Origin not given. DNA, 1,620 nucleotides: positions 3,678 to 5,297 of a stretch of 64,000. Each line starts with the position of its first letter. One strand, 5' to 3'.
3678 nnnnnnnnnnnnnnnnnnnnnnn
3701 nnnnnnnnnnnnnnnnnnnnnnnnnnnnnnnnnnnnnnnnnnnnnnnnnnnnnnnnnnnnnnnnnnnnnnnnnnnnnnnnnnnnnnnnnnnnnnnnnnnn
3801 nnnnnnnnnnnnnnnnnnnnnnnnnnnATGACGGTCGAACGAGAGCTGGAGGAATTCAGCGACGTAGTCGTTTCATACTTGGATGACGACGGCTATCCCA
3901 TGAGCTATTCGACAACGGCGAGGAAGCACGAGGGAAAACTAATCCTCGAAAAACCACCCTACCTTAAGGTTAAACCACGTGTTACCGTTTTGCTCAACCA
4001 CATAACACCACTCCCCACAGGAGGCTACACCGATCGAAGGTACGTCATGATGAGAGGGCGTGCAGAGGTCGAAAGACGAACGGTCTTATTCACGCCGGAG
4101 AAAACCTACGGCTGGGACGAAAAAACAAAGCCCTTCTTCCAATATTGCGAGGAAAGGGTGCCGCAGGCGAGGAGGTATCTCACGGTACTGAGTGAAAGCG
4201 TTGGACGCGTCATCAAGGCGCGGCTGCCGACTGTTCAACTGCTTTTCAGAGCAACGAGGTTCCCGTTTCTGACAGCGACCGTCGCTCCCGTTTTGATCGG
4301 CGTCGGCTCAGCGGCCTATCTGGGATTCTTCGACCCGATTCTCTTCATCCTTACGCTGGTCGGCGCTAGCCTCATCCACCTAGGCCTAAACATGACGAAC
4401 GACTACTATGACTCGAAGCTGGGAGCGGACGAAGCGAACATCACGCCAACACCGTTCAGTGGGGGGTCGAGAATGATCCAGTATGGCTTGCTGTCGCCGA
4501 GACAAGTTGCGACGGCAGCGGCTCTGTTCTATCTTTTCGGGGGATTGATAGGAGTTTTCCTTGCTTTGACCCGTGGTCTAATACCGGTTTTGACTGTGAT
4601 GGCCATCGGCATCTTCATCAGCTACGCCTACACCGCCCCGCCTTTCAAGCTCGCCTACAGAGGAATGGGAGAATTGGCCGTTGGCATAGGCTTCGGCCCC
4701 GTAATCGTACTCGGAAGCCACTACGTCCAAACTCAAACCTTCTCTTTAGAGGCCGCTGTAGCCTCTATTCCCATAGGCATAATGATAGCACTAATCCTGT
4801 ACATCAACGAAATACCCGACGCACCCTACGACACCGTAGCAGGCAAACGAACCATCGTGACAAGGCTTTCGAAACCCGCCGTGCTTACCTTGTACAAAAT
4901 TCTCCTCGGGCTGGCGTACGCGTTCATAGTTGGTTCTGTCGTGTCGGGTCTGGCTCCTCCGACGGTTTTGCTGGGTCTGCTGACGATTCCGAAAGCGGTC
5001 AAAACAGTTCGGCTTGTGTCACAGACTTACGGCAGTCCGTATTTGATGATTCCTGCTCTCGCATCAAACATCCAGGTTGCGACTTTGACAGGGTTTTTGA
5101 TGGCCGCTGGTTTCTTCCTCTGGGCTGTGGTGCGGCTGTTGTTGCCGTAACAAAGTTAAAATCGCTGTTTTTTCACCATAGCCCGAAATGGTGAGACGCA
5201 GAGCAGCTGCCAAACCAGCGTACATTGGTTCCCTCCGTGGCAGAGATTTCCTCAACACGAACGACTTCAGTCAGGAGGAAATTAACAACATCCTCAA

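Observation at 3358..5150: PNPOx-like gene translationally coupled to a PNPOx-domain::UbiA prenyltransferase fusion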

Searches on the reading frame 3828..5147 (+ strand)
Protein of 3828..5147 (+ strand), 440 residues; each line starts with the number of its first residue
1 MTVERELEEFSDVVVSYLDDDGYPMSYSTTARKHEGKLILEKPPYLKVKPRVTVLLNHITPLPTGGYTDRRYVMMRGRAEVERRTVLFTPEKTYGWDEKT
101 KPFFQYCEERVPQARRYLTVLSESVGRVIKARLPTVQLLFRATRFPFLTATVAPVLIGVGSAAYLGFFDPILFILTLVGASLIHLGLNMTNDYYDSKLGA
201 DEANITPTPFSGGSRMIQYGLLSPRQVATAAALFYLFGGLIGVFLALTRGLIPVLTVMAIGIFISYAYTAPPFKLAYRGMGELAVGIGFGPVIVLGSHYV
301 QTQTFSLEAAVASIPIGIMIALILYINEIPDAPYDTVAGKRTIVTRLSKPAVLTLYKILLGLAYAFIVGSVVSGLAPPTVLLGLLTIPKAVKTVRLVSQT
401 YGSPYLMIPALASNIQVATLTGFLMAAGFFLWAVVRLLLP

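Call 3: search_protein_families(library=pfam, proteins=[window:3828-5147:+], max_evalue=1)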
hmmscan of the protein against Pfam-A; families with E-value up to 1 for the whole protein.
window:3828-5147:+ (440 aa): 1 family
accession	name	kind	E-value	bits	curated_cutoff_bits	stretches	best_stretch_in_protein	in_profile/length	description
PF01040.23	UbiA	-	1e-25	91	34.2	1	152-391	2-225/250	UbiA prenyltransferase family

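Call 4: search_protein_families(library=ncbifam, proteins=[window:3828-5147:+], max_evalue=1)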
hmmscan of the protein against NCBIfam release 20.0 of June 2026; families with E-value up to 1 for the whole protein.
window:3828-5147:+ (440 aa): 14 families
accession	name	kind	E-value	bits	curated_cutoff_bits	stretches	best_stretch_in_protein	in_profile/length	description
NF004751.0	PRK06080.1-3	equivalog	3.1e-52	178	264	1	139-431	13-295/296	1,4-dihydroxy-2-naphthoate polyprenyltransferase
NF004749.0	PRK06080.1-1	equivalog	2.6e-44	151.6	277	1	136-432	19-308/311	1,4-dihydroxy-2-naphthoate polyprenyltransferase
TIGR02235.1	menA_cyano-plnt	equivalog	4.5e-43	147.6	225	1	141-430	4-284/285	2-carboxy-1,4-naphthoquinone phytyltransferase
NF004753.0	PRK06080.1-5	equivalog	3.3e-35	121.8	555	1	135-434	10-308/312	1,4-dihydroxy-2-naphthoate polyprenyltransferase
NF009926.0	PRK13387.1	equivalog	2e-33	115.8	316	1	136-431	3-313/317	1,4-dihydroxy-2-naphthoate polyprenyltransferase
NF004617.0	PRK05951.1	equivalog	6.4e-33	114.2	239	1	136-400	14-273/306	prenyltransferase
TIGR00751.1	menA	equivalog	8.2e-33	114.1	102.15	1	148-427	5-283/284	1,4-dihydroxy-2-naphthoate octaprenyltransferase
NF004750.0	PRK06080.1-2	equivalog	3e-26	92.5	346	1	137-430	7-299/301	1,4-dihydroxy-2-naphthoate polyprenyltransferase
NF004754.0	PRK06080.1-6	equivalog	4.6e-22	78.8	522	1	147-432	20-304/308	1,4-dihydroxy-2-naphthoate polyprenyltransferase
NF004752.0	PRK06080.1-4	subfamily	1.5e-21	77.4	289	1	149-399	16-268/300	1,4-dihydroxy-2-naphthoate polyprenyltransferase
NF005742.0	PRK07566.1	equivalog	3.7e-07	29.6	313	1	182-396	77-280/315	chlorophyll synthase ChlG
TIGR01476.1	chlor_syn_BchG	subfamily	1.3e-06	28.1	212.3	1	159-373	24-227/283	(bacterio)chlorophyll synthase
NF009058.0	PRK12392.1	subfamily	1.3e-05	24.5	494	1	189-339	70-214/333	bacteriochlorophyll c synthase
TIGR02056.1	ChlG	equivalog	0.00014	21.5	436.45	1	188-289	71-166/306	chlorophyll synthase ChlG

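Call 6: find_homologous_proteins(query=window:3828-5147:+, max_evalue=0.001)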
Query window:3828-5147:+ (440 aa): 2025 proteins with E <= 0.001 among 8000 candidates; the best 120 are listed.
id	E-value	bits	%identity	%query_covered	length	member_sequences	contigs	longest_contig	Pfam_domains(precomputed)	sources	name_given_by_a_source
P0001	2.6e-282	954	100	100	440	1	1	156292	PF01040.24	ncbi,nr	ncbi:MAG: 1,4-dihydroxy-2-naphthoate octaprenyltransferase [Candidatus Caldarchaeum sp.]|nr:1,4-dihy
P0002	1.2e-222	758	77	100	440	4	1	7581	PF01040.24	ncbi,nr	ncbi:MAG: 1,4-dihydroxy-2-naphthoate octaprenyltransferase [Candidatus Caldarchaeum sp.]|nr:1,4-dihy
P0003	1.4e-217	741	74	100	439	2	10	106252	PF01040.24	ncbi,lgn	ncbi:MAG: 1,4-dihydroxy-2-naphthoate octaprenyltransferase [Candidatus Caldarchaeum sp.]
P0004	3.7e-204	697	72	100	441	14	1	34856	PF01040.24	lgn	-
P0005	1.9e-202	691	71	100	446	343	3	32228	PF01040.24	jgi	jgi:1,4-dihydroxy-2-naphthoate octaprenyltransferase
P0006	1.7e-200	684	72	98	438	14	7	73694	PF01040.24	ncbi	ncbi:MAG: 1,4-dihydroxy-2-naphthoate octaprenyltransferase [Candidatus Caldarchaeum sp.]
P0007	3.3e-196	670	69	100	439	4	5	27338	PF01040.24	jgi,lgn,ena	-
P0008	6.2e-195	666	69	99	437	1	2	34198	PF01040.24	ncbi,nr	ncbi:MAG: 1,4-dihydroxy-2-naphthoate octaprenyltransferase [Candidatus Caldarchaeum sp.]|nr:1,4-dihy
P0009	6.9e-195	666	69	98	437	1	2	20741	PF01040.24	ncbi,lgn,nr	ncbi:MAG: 1,4-dihydroxy-2-naphthoate octaprenyltransferase [Candidatus Caldarchaeum sp.]|nr:1,4-dihy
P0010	7.5e-192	656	69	98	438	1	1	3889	PF01040.24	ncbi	-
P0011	2.9e-185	634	66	100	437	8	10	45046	PF01040.24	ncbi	ncbi:MAG: 1,4-dihydroxy-2-naphthoate octaprenyltransferase [Candidatus Caldarchaeum sp.]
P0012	7.4e-185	633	66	99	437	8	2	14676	PF01040.24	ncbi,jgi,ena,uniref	ncbi:MAG: 1,4-dihydroxy-2-naphthoate octaprenyltransferase [Candidatus Caldarchaeum sp.]|uniref:1,4-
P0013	9.8e-163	560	60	96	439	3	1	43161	PF01040.24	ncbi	-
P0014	1.5e-160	553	60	95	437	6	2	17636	PF01040.24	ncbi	ncbi:MAG: 1,4-dihydroxy-2-naphthoate octaprenyltransferase [Nitrososphaerota archaeon]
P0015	2.1e-159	549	58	99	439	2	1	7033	PF01040.24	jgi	jgi:1,4-dihydroxy-2-naphthoate octaprenyltransferase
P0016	3.5e-159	548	59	99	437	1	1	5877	PF01040.24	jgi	jgi:1,4-dihydroxy-2-naphthoate octaprenyltransferase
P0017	4.9e-157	541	57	99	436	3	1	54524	PF01040.24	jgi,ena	-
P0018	7.2e-157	541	58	100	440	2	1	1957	PF01040.24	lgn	-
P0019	4.9e-156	538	58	98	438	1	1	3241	PF01040.24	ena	-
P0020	1.3e-155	537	56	99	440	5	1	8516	PF01040.24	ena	-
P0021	1.8e-155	536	58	99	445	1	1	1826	PF01040.24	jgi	-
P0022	6.2e-149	515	56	93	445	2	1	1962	PF01040.24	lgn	-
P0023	6.6e-141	488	53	99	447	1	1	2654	PF01040.24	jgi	-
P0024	1.8e-138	480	51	98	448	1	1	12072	PF01040.24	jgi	-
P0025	3.4e-131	456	52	99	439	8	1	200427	PF01040.24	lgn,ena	-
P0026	1.2e-128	448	51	99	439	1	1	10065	PF01040.24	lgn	-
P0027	4.0e-128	446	51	95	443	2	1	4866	PF01040.24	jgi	jgi:1,4-dihydroxy-2-naphthoate octaprenyltransferase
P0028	4.3e-128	446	48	98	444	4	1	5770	PF01040.24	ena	-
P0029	1.9e-127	444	53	93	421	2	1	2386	PF01040.24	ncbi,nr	ncbi:MAG: prenyltransferase, partial [Aigarchaeota archaeon]|nr:prenyltransferase [Aigarchaeota arch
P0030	6.5e-127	442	51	98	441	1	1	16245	PF01040.24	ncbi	ncbi:MAG: prenyltransferase [Candidatus Caldarchaeales archaeon]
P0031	1.1e-124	435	49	99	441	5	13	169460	PF01040.24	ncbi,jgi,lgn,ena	ncbi:MAG: prenyltransferase [Nitrososphaerota archaeon]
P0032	2.9e-124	433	49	99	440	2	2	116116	PF01040.24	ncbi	-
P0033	5.1e-124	433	50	98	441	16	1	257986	PF01040.24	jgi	-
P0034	1.1e-123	431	49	98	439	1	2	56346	PF01040.24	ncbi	-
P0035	1.2e-123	431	49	98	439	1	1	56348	PF01040.24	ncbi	-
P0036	1.3e-123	431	49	96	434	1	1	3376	PF01040.24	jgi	-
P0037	4.4e-123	429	48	96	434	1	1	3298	PF01040.24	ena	-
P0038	6.7e-123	429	49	99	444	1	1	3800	PF01040.24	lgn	-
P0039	1.6e-122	428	47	99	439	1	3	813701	PF01040.24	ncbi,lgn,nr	ncbi:MAG: prenyltransferase [Nitrososphaerota archaeon]|nr:prenyltransferase [Candidatus Calditenuac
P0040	2.3e-122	427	49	99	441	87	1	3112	PF01040.24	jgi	jgi:1,4-dihydroxy-2-naphthoate octaprenyltransferase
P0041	8.2e-122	425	50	96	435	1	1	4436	PF01040.24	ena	-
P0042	8.2e-122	425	50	96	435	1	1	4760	PF01040.24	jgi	-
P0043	8.3e-122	425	49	96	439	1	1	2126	PF01040.24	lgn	-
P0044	1.2e-121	425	50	96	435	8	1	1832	PF01040.24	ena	-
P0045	1.3e-121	425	49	98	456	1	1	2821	PF01040.24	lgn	-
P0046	2.1e-121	424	49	96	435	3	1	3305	PF01040.24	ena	-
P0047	5.2e-121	423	47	99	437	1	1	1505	PF01040.24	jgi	-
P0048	4.3e-120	420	50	96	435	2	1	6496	PF01040.24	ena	-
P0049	6.5e-120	419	49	99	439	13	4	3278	PF01040.24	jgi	jgi:1,4-dihydroxy-2-naphthoate octaprenyltransferase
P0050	6.9e-120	419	48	99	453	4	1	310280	PF01040.24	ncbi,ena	-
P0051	8.0e-120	419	49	96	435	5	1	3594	PF01040.24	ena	-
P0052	1.0e-119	418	48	96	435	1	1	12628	PF01040.24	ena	-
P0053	1.0e-119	418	48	96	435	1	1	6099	PF01040.24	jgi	-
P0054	1.2e-119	418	49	97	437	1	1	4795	PF01040.24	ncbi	-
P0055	1.8e-119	418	49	96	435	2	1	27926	PF01040.24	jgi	-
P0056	3.8e-119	417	46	98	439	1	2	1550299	PF01040.24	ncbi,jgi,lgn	jgi:1,4-dihydroxy-2-naphthoate octaprenyltransferase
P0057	7.5e-119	416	47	99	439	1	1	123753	PF01040.24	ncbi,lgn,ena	-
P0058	1.4e-118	415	46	99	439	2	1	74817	PF01040.24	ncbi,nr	ncbi:1,4-dihydroxy-2-naphthoate octaprenyltransferase [Candidatus Calditenuaceae archaeon HR02]|nr:1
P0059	1.5e-118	415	49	93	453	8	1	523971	PF01040.24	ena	-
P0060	1.5e-118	415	46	96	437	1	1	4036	PF01040.24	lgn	-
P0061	2.2e-118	414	49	96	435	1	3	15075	PF01040.24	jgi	-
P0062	2.4e-118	414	49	96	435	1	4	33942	PF01040.24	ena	-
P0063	1.0e-117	412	48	99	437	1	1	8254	PF01040.24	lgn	-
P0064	5.6e-117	409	50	87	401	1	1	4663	PF01040.24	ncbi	ncbi:MAG: 1,4-dihydroxy-2-naphthoate octaprenyltransferase [Candidatus Geothermarchaeales archaeon]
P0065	2.2e-116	407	48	98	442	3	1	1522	PF01040.24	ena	-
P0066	4.9e-116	406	48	99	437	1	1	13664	PF01040.24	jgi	jgi:1,4-dihydroxy-2-naphthoate octaprenyltransferase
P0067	7.2e-116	406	48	96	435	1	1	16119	PF01040.24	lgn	-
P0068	7.6e-116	406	48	95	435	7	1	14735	PF01040.24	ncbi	-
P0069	9.8e-116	405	47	97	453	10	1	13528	PF01040.24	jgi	jgi:1,4-dihydroxy-2-naphthoate polyprenyltransferase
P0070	1.4e-115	405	48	96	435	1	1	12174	PF01040.24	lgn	-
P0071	2.0e-115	404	46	98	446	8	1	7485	PF01040.24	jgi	jgi:1,4-dihydroxy-2-naphthoate octaprenyltransferase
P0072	3.5e-115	403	46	97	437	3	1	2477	PF01040.24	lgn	-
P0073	3.9e-115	403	48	93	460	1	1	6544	PF01040.24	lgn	-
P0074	5.0e-115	403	47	97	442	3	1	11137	PF01040.24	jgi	-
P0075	1.1e-114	402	48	98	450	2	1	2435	PF01040.24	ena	-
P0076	1.4e-114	401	47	99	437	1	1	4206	PF01040.24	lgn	-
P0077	1.6e-114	401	48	94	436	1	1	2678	PF01040.24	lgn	-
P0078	1.8e-114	401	48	94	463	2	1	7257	PF01040.24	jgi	-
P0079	2.8e-114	401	47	97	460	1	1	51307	PF01040.24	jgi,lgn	jgi:1,4-dihydroxy-2-naphthoate octaprenyltransferase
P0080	3.5e-114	400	46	99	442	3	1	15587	PF01040.24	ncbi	-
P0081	4.3e-114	400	47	97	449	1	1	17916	PF01040.24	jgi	jgi:1,4-dihydroxy-2-naphthoate octaprenyltransferase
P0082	5.4e-114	400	46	97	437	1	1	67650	PF01040.24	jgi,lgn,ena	-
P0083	6.9e-114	399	46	97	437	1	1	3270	PF01040.24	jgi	jgi:1,4-dihydroxy-2-naphthoate octaprenyltransferase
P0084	7.0e-114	399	47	98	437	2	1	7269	PF01040.24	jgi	jgi:1,4-dihydroxy-2-naphthoate octaprenyltransferase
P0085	2.2e-113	398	46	98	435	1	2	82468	PF01040.24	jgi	-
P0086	2.2e-113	398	46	99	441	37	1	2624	PF01040.24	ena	-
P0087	3.1e-113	397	47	98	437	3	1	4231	PF01040.24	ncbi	-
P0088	3.4e-113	397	46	98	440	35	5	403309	PF01040.24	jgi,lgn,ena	jgi:1,4-dihydroxy-2-naphthoate octaprenyltransferase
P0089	4.1e-113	397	45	100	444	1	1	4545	PF01040.24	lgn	-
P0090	4.7e-113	396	45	99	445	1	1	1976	PF01040.24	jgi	jgi:1,4-dihydroxy-2-naphthoate octaprenyltransferase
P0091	4.7e-113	396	46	97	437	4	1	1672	PF01040.24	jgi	-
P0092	8.0e-113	396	48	97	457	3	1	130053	PF01040.24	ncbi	ncbi:MAG: prenyltransferase [Actinomycetota bacterium]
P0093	1.2e-112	395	46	98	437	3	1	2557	PF01040.24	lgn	-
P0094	1.5e-112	395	47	94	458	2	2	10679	PF01040.24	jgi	jgi:1,4-dihydroxy-2-naphthoate polyprenyltransferase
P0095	2.2e-112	394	46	98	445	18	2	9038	PF01040.24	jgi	jgi:1,4-dihydroxy-2-naphthoate octaprenyltransferase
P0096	7.0e-112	393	45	97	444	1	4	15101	PF01040.24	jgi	jgi:1,4-dihydroxy-2-naphthoate octaprenyltransferase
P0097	8.3e-112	392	48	97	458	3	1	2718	PF01040.24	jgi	jgi:1,4-dihydroxy-2-naphthoate polyprenyltransferase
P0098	9.4e-112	392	45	97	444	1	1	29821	PF01040.24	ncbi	-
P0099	9.8e-112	392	48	97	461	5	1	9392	PF01040.24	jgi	jgi:1,4-dihydroxy-2-naphthoate polyprenyltransferase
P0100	1.0e-111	392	46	97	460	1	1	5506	PF01040.24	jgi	-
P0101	1.0e-111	392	46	96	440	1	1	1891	PF01040.24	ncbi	-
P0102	1.3e-111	392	44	96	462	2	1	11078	PF01040.24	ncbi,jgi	-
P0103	1.5e-111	392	47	93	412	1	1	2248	PF01040.24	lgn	-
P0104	1.6e-111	391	47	98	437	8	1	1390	PF01040.24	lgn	-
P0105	2.1e-111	391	48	94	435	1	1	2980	PF01040.24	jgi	jgi:1,4-dihydroxy-2-naphthoate octaprenyltransferase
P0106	2.5e-111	391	44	97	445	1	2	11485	PF01040.24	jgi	jgi:1,4-dihydroxy-2-naphthoate polyprenyltransferase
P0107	2.9e-111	391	45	96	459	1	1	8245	PF01040.24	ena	-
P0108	3.3e-111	390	46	97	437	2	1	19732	PF01040.24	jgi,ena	jgi:1,4-dihydroxy-2-naphthoate octaprenyltransferase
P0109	4.4e-111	390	47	98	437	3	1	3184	PF01040.24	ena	-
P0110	4.8e-111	390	46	96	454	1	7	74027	PF01040.24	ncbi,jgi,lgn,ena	ncbi:MAG TPA: prenyltransferase [Actinomycetota bacterium]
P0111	5.1e-111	390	47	98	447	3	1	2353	PF01040.24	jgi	jgi:1,4-dihydroxy-2-naphthoate polyprenyltransferase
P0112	8.4e-111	389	45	97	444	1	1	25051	PF01040.24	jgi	jgi:1,4-dihydroxy-2-naphthoate octaprenyltransferase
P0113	1.3e-110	388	46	98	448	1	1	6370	PF01040.24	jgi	jgi:1,4-dihydroxy-2-naphthoate octaprenyltransferase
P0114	1.5e-110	388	50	86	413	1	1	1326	PF01040.24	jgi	jgi:1,4-dihydroxy-2-naphthoate octaprenyltransferase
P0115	3.2e-110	387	45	98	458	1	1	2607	PF01040.24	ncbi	-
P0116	3.3e-110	387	44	96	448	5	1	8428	PF01040.24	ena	-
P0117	5.2e-110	386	45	97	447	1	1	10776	PF01040.24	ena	-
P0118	6.2e-110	386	47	97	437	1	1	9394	PF01040.24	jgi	jgi:1,4-dihydroxy-2-naphthoate octaprenyltransferase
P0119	6.9e-110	386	46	96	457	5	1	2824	PF01040.24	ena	-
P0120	7.0e-110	386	45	97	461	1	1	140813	PF01040.24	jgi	jgi:1,4-dihydroxy-2-naphthoate polyprenyltransferase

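Call 13: find_encoding_contigs(protein=P0092, flank=8000, max_places=2)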
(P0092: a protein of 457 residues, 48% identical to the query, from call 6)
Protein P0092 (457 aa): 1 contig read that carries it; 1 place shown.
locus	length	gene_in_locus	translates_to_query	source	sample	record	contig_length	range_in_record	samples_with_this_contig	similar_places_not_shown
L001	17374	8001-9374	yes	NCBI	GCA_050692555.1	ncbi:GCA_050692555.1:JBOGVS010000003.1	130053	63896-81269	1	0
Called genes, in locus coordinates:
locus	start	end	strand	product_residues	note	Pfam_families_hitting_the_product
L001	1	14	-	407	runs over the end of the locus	PF01769:MgtE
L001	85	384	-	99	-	PF01329:Pterin_4a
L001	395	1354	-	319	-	-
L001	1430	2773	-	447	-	PF00202:Aminotran_3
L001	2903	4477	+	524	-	PF07905:PucR, PF17853:GGDEF_2, PF13556:HTH_30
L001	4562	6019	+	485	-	PF00171:Aldedh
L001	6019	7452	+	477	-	PF00171:Aldedh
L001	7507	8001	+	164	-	PF01243:PNPOx_N, PF12900:Pyridox_ox_2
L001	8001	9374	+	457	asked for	PF01040:UbiA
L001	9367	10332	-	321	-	PF01073:3Beta_HSD, PF01370:Epimerase, PF02719:Polysacc_synt_2, PF04321:RmlD_sub_bind, PF05368:NmrA, PF13460:NAD_binding_10, PF16363:GDP_Man_Dehyd, PF07993:NAD_binding_4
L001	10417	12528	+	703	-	PF02629:CoA_binding, PF13380:CoA_binding_2, PF13607:Succ_CoA_lig, PF13549:ATP-grasp_5, PF08442:ATP-grasp_2 (weak)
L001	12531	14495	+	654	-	PF16177:ACAS_N, PF00501:AMP-binding, PF13193:AMP-binding_C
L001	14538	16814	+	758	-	PF13188:PAS_8 (faint), PF08447:PAS_3, PF00989:PAS, PF08448:PAS_4, PF13426:PAS_9, PF00512:HisKA, PF02518:HATPase_c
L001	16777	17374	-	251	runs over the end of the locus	PF01904:DUF72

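Call 14: find_encoding_contigs(protein=P0056, flank=8000, max_places=2)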
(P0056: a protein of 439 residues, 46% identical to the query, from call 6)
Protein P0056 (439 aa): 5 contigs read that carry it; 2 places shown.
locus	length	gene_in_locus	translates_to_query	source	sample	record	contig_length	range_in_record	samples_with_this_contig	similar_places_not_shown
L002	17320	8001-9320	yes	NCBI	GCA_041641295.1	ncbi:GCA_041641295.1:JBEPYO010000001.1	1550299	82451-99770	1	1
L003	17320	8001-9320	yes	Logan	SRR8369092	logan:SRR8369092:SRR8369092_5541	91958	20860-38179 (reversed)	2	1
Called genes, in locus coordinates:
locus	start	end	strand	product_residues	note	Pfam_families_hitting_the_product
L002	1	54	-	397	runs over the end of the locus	PF01966:HD, PF19276:HD_assoc_2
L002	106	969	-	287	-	PF01040:UbiA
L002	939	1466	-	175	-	PF02778:tRNA_int_endo_N, PF01974:tRNA_int_endo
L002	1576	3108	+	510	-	PF00587:tRNA-synt_2b (faint), PF01409:tRNA-synt_2d, PF17759:tRNA_synthFbeta (weak)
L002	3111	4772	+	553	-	PF03484:B5, PF01409:tRNA-synt_2d, PF17759:tRNA_synthFbeta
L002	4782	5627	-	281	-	PF00800:PDT, PF01842:ACT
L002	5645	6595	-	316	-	PF01012:ETF, PF00766:ETF_alpha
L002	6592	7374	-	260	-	PF01012:ETF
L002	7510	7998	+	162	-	PF01243:PNPOx_N, PF16242:Pyrid_ox_like (weak)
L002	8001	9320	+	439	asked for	PF01040:UbiA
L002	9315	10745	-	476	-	PF07690:MFS_1, PF00083:Sugar_tr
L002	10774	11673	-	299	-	PF02598:Methyltrn_RNA_3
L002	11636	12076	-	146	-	PF01951:Archease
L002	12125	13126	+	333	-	PF00288:GHMP_kinases_N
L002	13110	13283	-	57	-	-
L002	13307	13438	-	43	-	-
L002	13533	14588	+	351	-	PF01916:DS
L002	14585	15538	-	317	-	PF01916:DS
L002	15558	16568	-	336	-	PF22578:GGR_cat (faint)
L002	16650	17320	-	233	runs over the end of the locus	PF00696:AA_kinase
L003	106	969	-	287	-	PF01040:UbiA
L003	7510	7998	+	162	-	PF01243:PNPOx_N, PF16242:Pyrid_ox_like (weak)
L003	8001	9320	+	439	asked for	PF01040:UbiA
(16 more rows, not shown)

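Call 44: find_encoding_contigs(protein=P0001, flank=10000, max_places=1)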
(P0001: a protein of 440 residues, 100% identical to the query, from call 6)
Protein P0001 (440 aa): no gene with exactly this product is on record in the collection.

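Call 62: predict_structure(alignment_id=A5)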
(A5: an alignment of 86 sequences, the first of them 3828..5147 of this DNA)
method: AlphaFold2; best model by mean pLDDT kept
length: 440 residues; sequences in the alignment: 86
mean_pLDDT: 93.8   pTM: 0.88
mean pLDDT of the five models: 93.8, 93.1, 92.8, 92.0, 91.8
residues with pLDDT >= 90: 373; 70-90: 59; 50-70: 5; < 50: 3
segments of 3 or more residues with pLDDT < 50: 1-3
pLDDT, mean of each block of 10 residues (from residue 1): 64 95 94 91 92 95 84 95 93 90 89 93 95 92 94 99 98 99 96 91 84 84 96 98 98 97 94 93 97 99 98 99 96 90 96 99 99 98 99 98 93 98 99 91
secondary structure, 60 per line:
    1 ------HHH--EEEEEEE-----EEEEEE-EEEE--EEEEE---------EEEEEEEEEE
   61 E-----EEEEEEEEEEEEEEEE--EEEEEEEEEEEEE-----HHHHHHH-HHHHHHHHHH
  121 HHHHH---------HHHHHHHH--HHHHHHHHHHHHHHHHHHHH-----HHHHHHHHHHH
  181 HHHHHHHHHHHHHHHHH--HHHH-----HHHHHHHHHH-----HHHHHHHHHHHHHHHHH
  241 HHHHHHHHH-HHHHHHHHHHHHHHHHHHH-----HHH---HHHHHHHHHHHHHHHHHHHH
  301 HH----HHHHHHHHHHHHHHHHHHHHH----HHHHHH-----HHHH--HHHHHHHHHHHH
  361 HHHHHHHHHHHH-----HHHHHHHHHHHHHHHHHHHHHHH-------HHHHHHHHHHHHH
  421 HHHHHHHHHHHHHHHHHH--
elements in order: E12-18 E24-29 E31-34 E37-41 E51-61 E67-82 E85-97 H103-109 H111-125 H135-142 H145-164 H170-197 H200-203 H209-218 H224-249 H251-269 H281-302 H307-327 H332-337 H343-346 H349-372 H378-400 H408-438
